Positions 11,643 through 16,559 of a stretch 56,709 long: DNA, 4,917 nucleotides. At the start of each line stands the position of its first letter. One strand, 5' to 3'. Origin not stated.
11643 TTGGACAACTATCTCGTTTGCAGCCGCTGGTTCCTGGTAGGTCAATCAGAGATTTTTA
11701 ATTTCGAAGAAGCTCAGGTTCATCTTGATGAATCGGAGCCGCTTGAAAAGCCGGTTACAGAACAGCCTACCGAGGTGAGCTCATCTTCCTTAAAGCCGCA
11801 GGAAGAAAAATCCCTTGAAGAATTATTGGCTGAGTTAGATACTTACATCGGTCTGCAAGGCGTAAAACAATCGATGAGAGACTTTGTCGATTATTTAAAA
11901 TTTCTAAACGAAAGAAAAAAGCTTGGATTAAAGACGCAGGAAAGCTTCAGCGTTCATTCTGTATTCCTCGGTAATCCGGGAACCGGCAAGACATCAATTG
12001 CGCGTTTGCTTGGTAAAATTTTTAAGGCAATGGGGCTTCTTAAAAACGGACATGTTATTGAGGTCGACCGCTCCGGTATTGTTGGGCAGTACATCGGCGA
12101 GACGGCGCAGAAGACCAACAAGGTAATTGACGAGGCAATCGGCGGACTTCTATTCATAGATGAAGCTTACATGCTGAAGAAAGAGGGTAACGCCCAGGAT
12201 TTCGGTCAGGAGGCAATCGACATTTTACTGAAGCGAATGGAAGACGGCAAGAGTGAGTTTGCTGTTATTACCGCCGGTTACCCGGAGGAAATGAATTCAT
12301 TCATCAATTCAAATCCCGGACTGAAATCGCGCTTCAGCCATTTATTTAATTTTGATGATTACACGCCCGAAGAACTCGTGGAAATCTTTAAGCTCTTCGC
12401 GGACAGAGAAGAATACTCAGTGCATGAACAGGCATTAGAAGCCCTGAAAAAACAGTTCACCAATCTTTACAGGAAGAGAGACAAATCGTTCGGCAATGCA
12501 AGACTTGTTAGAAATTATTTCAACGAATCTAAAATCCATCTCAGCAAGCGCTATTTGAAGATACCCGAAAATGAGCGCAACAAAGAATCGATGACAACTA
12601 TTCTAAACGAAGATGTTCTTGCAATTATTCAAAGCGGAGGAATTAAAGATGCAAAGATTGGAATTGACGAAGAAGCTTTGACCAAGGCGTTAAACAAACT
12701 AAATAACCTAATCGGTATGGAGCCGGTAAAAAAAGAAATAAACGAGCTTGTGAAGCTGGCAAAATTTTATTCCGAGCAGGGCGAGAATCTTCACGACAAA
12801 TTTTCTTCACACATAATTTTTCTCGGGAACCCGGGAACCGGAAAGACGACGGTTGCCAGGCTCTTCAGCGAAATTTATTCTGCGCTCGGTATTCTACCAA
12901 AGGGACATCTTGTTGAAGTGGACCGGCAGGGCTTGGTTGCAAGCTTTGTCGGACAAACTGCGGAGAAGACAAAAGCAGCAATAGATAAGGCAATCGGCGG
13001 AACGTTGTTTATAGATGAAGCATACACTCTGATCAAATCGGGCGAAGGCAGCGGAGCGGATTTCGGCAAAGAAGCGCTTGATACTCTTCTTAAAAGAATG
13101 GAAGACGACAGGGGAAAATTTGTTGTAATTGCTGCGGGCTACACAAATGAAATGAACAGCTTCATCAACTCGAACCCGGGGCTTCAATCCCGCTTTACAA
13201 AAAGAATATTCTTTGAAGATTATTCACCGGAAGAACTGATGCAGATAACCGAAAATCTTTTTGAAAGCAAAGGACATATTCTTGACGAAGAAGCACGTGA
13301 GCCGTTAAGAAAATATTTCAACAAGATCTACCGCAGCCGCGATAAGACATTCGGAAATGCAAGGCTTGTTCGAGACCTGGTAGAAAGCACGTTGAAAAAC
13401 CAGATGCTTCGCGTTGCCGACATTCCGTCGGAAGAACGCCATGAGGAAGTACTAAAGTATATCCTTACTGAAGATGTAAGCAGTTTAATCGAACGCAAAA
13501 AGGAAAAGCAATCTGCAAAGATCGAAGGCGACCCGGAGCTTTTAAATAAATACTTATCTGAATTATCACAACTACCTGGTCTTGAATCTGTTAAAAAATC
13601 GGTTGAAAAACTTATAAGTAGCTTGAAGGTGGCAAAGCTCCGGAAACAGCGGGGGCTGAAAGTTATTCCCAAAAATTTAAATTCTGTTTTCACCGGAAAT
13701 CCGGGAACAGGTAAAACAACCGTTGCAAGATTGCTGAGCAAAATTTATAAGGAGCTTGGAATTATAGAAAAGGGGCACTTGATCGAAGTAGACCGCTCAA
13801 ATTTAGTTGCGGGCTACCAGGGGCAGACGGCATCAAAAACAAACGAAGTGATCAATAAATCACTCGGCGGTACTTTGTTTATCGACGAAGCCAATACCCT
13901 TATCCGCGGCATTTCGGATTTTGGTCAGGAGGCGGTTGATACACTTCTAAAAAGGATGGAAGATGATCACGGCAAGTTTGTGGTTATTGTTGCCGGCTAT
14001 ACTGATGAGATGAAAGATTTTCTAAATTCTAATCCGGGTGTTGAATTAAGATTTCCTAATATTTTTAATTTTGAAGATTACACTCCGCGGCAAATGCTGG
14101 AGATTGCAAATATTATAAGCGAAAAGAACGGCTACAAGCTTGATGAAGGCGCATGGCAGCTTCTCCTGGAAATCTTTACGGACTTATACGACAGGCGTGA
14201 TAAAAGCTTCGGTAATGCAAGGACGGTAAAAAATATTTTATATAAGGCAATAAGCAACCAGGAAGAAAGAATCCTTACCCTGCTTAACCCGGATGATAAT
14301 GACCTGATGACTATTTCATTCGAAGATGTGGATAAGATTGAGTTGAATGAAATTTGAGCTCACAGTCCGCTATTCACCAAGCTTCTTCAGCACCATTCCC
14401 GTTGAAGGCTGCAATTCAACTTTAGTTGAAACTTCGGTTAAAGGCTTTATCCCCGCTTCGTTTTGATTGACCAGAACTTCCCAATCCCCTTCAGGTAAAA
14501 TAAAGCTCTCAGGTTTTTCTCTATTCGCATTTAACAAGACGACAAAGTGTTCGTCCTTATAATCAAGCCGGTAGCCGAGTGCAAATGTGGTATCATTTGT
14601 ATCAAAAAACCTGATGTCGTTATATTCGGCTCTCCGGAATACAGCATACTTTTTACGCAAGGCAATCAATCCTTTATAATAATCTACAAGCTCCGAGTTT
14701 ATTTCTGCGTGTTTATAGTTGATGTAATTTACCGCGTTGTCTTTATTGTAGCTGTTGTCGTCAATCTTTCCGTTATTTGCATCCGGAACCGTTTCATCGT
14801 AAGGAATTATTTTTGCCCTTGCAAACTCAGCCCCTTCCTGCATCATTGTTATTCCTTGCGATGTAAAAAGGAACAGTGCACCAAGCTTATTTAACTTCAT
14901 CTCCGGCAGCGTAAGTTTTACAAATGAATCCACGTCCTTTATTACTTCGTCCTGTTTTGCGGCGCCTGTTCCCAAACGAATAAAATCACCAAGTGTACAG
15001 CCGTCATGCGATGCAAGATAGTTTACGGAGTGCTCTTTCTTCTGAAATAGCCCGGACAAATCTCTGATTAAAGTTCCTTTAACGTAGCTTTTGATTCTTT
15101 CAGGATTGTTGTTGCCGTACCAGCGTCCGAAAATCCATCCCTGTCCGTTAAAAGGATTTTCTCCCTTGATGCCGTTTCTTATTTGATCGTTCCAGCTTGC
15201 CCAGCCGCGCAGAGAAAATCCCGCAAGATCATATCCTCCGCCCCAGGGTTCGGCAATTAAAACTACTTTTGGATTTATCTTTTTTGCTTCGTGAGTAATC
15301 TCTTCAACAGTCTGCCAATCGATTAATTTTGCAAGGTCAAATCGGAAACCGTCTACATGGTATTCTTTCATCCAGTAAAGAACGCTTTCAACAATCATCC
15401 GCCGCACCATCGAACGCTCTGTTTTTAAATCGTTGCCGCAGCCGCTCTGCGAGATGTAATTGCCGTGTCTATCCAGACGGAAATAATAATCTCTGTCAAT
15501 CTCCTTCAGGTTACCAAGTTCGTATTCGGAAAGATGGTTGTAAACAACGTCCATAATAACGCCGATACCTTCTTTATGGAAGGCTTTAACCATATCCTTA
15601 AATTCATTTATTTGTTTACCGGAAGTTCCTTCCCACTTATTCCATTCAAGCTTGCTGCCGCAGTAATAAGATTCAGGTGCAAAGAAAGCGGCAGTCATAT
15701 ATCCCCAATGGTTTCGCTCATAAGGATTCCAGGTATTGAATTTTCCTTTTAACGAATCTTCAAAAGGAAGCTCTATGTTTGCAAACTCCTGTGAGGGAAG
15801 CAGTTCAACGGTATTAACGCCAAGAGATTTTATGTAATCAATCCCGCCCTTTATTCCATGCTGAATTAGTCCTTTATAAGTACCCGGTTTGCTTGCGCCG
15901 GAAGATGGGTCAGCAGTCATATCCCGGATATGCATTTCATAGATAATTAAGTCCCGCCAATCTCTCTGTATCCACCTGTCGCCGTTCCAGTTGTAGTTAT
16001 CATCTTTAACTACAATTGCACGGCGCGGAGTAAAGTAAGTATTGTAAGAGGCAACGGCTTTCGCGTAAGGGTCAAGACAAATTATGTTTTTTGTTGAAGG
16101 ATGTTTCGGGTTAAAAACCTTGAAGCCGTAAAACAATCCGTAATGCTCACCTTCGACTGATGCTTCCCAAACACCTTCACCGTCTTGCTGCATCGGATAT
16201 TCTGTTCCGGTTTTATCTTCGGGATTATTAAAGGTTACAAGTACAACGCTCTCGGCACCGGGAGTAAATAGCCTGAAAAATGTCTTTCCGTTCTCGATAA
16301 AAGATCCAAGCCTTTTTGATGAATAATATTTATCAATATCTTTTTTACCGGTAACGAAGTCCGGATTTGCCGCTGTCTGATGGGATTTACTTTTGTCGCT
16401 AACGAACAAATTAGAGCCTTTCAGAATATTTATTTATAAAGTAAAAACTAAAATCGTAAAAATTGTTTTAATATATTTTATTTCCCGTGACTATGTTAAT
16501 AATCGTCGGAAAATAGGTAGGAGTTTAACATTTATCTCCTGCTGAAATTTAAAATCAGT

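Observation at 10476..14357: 1293-aa protein with an N-terminal TPR array and three tandem CbbX/SpoVK-type AAA+ modules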

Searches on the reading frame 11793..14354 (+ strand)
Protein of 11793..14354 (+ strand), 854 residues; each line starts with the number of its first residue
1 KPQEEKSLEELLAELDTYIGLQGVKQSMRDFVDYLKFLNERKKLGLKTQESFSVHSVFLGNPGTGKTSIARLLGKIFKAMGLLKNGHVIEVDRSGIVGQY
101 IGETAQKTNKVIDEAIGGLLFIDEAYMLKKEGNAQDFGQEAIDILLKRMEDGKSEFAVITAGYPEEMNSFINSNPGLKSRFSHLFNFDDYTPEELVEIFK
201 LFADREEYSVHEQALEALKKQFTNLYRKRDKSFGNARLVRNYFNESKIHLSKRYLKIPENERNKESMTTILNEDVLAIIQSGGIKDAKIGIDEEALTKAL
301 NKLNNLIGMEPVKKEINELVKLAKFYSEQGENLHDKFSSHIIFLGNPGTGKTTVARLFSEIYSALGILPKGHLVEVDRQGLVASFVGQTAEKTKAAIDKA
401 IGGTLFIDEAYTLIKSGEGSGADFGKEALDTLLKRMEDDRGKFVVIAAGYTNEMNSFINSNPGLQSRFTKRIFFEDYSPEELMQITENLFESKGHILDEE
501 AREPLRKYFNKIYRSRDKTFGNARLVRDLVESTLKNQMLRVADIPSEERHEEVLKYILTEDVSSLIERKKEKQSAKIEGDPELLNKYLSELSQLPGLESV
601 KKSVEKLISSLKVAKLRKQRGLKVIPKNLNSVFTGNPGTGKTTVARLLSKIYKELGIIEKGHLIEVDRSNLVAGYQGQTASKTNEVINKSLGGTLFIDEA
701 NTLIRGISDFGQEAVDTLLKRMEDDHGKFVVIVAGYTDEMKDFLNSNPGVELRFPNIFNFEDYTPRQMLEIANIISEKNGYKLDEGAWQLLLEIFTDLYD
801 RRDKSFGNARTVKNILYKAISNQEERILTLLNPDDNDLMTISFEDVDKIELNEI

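Call 37: predict_structure(alignment_id=A1)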
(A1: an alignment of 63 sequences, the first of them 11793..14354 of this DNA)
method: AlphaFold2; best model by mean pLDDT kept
length: 854 residues; sequences in the alignment: 63
mean_pLDDT: 83.6   pTM: 0.40
mean pLDDT of the five models: 83.6, 83.5, 82.6, 81.4, 80.7
residues with pLDDT >= 90: 182; 70-90: 601; 50-70: 50; < 50: 21
segments of 3 or more residues with pLDDT < 50: 1-3, 282-288, 418-420, 569-576
pLDDT, mean of each block of 10 residues (from residue 1): 62 84 84 79 69 81 86 86 85 82 84 88 85 68 86 80 87 83 86 90 89 90 84 80 88 86 86 83 45 86 87 89 83 79 88 91 86 87 77 87 90 64 75 84 89 85 82 88 90 88 86 76 84 89 82 83 68 49 88 87 87 81 81 90 92 87 89 77 89 91 73 86 85 91 84 88 91 90 92 92 83 91 91 89 91 69
secondary structure, 60 per line:
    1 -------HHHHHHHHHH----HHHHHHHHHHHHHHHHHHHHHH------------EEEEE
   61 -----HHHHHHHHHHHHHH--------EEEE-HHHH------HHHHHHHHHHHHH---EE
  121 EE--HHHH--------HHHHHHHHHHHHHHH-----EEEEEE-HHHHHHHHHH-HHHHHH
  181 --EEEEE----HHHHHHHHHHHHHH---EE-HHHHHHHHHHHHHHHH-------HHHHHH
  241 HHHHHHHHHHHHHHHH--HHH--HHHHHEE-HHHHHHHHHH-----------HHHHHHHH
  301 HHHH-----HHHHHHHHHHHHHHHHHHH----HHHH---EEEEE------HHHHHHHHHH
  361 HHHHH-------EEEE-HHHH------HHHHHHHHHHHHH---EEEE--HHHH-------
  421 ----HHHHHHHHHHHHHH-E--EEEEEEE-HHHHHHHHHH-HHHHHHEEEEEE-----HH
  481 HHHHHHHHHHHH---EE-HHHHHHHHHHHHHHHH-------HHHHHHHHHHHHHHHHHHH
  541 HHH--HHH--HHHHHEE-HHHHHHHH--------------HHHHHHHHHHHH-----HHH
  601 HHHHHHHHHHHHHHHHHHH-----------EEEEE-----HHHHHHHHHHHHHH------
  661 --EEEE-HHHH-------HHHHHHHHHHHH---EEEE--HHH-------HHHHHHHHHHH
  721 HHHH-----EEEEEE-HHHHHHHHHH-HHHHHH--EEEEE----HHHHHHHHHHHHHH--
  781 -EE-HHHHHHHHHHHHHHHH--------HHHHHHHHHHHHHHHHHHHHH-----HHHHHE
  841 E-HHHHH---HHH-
elements in order (helices of 4 or more, strands of 3 or more residues): H8-17 H22-43 E56-60 H66-79 E88-91 H93-96 H103-115 E119-122 H125-128 H137-151 E157-162 H164-173 H175-180 E183-187 H192-205 H212-227 H235-256 H264-268 H272-281 H293-304 H310-328 H333-336 E340-344 H351-365 E373-376 H378-381 H388-400 E404-407 H410-413 H425-438 E443-449 H451-460 H462-467 E468-473 H479-492 H499-514 H522-543 H551-555 H559-566 H581-592 H598-619 E631-635 H641-654 E663-666 H668-671 H679-690 E694-697 H710-724 E730-735 H737-746 H748-753 E756-760 H765-778 H785-800 H809-829 H835-839 H843-847

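Call 43: fold_search(model_id=the predicted structure, library=pdb)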
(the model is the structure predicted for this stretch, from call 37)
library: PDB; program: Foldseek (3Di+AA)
matches with E <= 10: 1579; with E <= 0.001: 961
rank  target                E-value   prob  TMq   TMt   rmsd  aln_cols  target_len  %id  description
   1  3syl_B                5.5e-21  1.00  0.27  0.73   4.2       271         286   40  Crystal structure of the AAA+ protein CbbX, native structure (released 2011-11-09)
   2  3syk_B                5.5e-21  1.00  0.27  0.73   4.2       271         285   40  Crystal structure of the AAA+ protein CbbX, selenomethionine structure (released 2011-11-09)
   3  3zuh_A                3.0e-20  1.00  0.28  0.78   3.6       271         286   39  Negative stain EM Map of the AAA protein CbbX, a red-type Rubisco activase from R. sphaeroides (released 2011-11-09)
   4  3syk_A                3.1e-20  1.00  0.28  0.75   3.4       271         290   40  Crystal structure of the AAA+ protein CbbX, selenomethionine structure (released 2011-11-09)
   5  7z34_m                1.4e-16  1.00  0.27  0.31  16.6       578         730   19  Structure of pre-60S particle bound to DRG1(AFG2). (released 2022-09-21)
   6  7z11_C                2.0e-16  1.00  0.27  0.30  16.0       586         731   18  Structure of substrate bound DRG1 (AFG2) (released 2022-09-21)
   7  7z11_B                2.4e-16  1.00  0.27  0.30  20.3       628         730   17  Structure of substrate bound DRG1 (AFG2) (released 2022-09-21)
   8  6mat_A                2.7e-16  1.00  0.24  0.33  15.5       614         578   17  Cryo-EM structure of the essential ribosome assembly AAA-ATPase Rix7 (released 2019-02-06)
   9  7t0v_A                5.0e-16  1.00  0.24  0.34  15.3       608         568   17  CryoEM structure of the crosslinked Rix7 AAA-ATPase (released 2022-03-02)
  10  7swl_B                7.3e-16  1.00  0.26  0.37  16.6       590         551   17  CryoEM structure of the N-terminal-deleted Rix7 AAA-ATPase (released 2022-03-02)
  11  7z11_F                8.0e-16  1.00  0.26  0.29  18.2       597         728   17  Structure of substrate bound DRG1 (AFG2) (released 2022-09-21)
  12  7uiy_D                8.9e-16  1.00  0.23  0.31  14.8       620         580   16  ClpAP complex bound to ClpS N-terminal extension, class IIIa (released 2022-10-26)
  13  7z11_D                9.8e-16  1.00  0.27  0.31  16.0       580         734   19  Structure of substrate bound DRG1 (AFG2) (released 2022-09-21)
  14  7ln1_C                1.1e-15  1.00  0.26  0.29  19.8       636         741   16  Cryo-EM structure of human p97 in complex with Npl4/Ufd1 and Ub6 (Class 3) (released 2021-09-15)
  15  9a66_A                1.3e-15  1.00  0.30  0.32  27.1       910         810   16  Integrative model of CLPC-CLPP by crosslinking MS and deep learning (released 2024-09-18)
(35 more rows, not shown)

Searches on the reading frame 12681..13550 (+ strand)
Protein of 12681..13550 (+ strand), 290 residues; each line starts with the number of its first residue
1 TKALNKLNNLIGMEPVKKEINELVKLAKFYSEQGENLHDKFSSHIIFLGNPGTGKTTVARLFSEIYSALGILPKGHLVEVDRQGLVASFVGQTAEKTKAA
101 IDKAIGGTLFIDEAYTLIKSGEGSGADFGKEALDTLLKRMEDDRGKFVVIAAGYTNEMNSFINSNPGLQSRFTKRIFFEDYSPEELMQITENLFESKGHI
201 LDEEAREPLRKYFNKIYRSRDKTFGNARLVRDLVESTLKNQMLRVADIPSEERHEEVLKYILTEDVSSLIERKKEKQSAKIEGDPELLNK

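Call 29: search_protein_representatives(protein=window:12681-13550:+)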
Query: 290 residues. Proteins with E-value up to 0.001 (for the whole library): 23210; up to 1e-10: 18504; up to 1e-30: 10727. The best 150 are listed.
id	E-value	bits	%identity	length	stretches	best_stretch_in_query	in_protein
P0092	0.0e+00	1607.0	43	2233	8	2-274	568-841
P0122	0.0e+00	1152.2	46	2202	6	2-243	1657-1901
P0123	0.0e+00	1014.1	46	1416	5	4-247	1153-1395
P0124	2.8e-297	997.5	46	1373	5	4-249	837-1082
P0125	4.5e-293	983.7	42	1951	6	2-271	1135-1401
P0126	2.9e-278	935.2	42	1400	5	4-268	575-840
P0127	1.1e-268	903.8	43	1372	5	5-266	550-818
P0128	1.8e-267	899.8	56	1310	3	2-289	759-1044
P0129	9.2e-267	897.5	49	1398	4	2-275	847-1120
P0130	7.5e-266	894.5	43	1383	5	4-247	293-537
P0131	2.0e-264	889.8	44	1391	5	3-249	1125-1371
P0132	5.2e-264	888.4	43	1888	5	4-267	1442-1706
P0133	4.5e-244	823.1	52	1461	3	1-287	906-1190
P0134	1.8e-243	821.1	53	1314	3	2-288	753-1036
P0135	1.9e-241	814.5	41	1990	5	2-274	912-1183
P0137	2.6e-234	791.1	45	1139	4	3-266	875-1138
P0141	3.0e-227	767.9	53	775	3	2-290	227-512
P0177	7.2e-196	665.0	46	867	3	3-266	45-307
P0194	1.6e-179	611.4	48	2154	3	4-261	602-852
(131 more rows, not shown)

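Call 53: list_cluster_members(proteins=[P0092, P0122, P0123, P0125, P0129, P0133, P0137, P0141, P0177, P0194])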
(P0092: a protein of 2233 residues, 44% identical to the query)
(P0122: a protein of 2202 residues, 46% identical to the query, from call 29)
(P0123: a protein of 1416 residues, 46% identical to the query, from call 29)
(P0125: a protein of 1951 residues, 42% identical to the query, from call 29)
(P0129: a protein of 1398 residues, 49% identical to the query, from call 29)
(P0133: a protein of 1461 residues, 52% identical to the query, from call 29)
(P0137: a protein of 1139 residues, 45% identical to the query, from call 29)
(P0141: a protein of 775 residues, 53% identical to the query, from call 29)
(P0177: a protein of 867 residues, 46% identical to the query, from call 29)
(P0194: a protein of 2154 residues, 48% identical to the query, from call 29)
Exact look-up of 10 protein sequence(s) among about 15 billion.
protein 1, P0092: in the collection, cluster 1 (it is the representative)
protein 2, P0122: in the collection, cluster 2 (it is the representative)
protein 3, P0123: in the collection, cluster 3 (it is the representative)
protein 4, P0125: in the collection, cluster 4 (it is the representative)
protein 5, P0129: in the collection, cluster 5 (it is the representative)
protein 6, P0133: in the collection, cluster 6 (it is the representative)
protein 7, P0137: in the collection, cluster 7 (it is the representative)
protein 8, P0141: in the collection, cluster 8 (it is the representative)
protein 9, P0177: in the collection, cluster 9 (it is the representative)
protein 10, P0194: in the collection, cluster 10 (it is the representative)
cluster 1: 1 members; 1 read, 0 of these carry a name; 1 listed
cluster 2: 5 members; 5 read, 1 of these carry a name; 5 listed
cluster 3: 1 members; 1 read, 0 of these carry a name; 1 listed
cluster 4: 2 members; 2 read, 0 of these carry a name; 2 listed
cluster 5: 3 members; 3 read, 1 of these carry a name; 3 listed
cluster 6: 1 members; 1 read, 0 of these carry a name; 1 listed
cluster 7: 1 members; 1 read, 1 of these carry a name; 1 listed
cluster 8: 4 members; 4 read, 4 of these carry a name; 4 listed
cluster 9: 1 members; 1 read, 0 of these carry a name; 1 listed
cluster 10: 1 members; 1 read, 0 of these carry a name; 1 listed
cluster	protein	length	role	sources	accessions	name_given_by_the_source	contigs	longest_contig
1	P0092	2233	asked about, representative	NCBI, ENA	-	-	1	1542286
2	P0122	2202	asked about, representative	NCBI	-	-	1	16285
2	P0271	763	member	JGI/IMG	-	SpoVK/Ycf46/Vps4 family AAA+-type ATPase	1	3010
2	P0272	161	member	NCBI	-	-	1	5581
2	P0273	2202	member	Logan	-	-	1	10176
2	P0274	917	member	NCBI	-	-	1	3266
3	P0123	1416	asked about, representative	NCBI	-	-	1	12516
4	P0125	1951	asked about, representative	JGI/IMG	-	-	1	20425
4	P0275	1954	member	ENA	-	-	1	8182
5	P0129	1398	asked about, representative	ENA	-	-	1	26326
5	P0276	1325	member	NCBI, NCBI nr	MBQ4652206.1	MAG: AAA family ATPase, partial [Oscillospiraceae bacterium] | AAA family ATPase [Oscillospiraceae bacterium]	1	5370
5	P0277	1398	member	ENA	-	-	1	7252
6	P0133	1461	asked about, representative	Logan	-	-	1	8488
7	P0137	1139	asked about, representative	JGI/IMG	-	SpoVK/Ycf46/Vps4 family AAA+-type ATPase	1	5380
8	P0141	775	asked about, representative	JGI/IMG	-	SpoVK/Ycf46/Vps4 family AAA+-type ATPase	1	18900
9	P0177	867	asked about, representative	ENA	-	-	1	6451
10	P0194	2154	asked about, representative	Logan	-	-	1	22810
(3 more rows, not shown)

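Call 55: search_protein_families(library=ncbifam, proteins=[window:12681-13550:+], max_evalue=1e-20)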
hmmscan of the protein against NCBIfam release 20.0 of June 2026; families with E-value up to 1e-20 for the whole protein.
window:12681-13550:+ (290 aa): 3 families
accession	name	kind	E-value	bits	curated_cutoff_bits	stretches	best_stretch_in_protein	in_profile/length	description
TIGR02881.1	spore_V_K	equivalog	5.8e-79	264.8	422.95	1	5-252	3-249/261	stage V sporulation protein K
TIGR03922.1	T7SS_EccA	equivalog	3.9e-72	243.6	466.65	1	5-268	273-550/557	type VII secretion AAA-ATPase EccA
TIGR02880.1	cbbX_cfxQ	equivalog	2.3e-61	207.6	459.25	1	4-266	17-278/284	CbbX protein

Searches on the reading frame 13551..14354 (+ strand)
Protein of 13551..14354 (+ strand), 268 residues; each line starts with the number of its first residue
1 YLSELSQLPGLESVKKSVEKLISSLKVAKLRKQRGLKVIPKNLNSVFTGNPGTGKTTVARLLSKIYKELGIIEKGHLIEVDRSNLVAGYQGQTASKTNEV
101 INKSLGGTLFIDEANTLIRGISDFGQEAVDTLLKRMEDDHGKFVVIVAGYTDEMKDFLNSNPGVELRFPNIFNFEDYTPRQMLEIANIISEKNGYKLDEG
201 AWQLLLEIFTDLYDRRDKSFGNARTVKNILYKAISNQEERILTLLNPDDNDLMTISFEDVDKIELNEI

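Call 55: search_protein_families(library=ncbifam, proteins=[window:13551-14354:+], max_evalue=1e-20)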
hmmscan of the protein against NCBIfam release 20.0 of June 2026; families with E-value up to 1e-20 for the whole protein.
window:13551-14354:+ (268 aa): 3 families
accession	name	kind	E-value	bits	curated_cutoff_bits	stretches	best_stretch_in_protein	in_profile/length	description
TIGR02881.1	spore_V_K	equivalog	2e-81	272.9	422.95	1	3-259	3-260/261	stage V sporulation protein K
TIGR03922.1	T7SS_EccA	equivalog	2.1e-68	231.3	466.65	1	4-262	274-550/557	type VII secretion AAA-ATPase EccA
TIGR02880.1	cbbX_cfxQ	equivalog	2.5e-62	210.7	459.25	1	7-261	23-279/284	CbbX protein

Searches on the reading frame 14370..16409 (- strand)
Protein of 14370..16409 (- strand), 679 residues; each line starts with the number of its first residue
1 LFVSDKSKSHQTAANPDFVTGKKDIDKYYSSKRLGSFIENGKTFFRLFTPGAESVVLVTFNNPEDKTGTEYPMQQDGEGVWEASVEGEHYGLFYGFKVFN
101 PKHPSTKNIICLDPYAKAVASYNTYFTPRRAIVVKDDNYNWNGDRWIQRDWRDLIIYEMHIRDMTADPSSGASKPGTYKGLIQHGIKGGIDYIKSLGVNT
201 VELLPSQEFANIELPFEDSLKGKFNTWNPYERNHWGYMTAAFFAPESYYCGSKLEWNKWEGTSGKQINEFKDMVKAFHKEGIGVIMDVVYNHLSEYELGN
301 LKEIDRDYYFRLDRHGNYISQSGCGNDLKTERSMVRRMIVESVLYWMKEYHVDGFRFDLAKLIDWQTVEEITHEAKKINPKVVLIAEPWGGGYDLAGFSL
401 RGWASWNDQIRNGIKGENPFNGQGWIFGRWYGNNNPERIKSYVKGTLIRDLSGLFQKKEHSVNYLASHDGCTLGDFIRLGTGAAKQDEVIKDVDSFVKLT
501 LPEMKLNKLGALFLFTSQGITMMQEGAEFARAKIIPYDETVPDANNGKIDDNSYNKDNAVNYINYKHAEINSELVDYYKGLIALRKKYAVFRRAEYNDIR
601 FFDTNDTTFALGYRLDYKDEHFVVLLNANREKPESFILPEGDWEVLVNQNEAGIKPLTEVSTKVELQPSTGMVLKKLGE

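Call 8: search_protein_families(library=pfam, proteins=[window:14370-16409:-], max_evalue=0.001)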
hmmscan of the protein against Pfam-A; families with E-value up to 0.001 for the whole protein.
window:14370-16409:- (679 aa): 3 families
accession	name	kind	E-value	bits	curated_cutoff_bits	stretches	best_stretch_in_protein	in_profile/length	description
PF02922.24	CBM_48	-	1.3e-12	48.3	22.4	1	36-116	4-83/83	Carbohydrate-binding module 48 (Isoamylase N-terminal domain)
PF00128.31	Alpha-amylase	-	5.6e-12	46.1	22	1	268-365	67-195/446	Alpha amylase, catalytic domain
PF21653.3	pulA_all-beta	-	0.00014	21.8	26.7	1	620-650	29-59/60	Pullulanase, all-beta domain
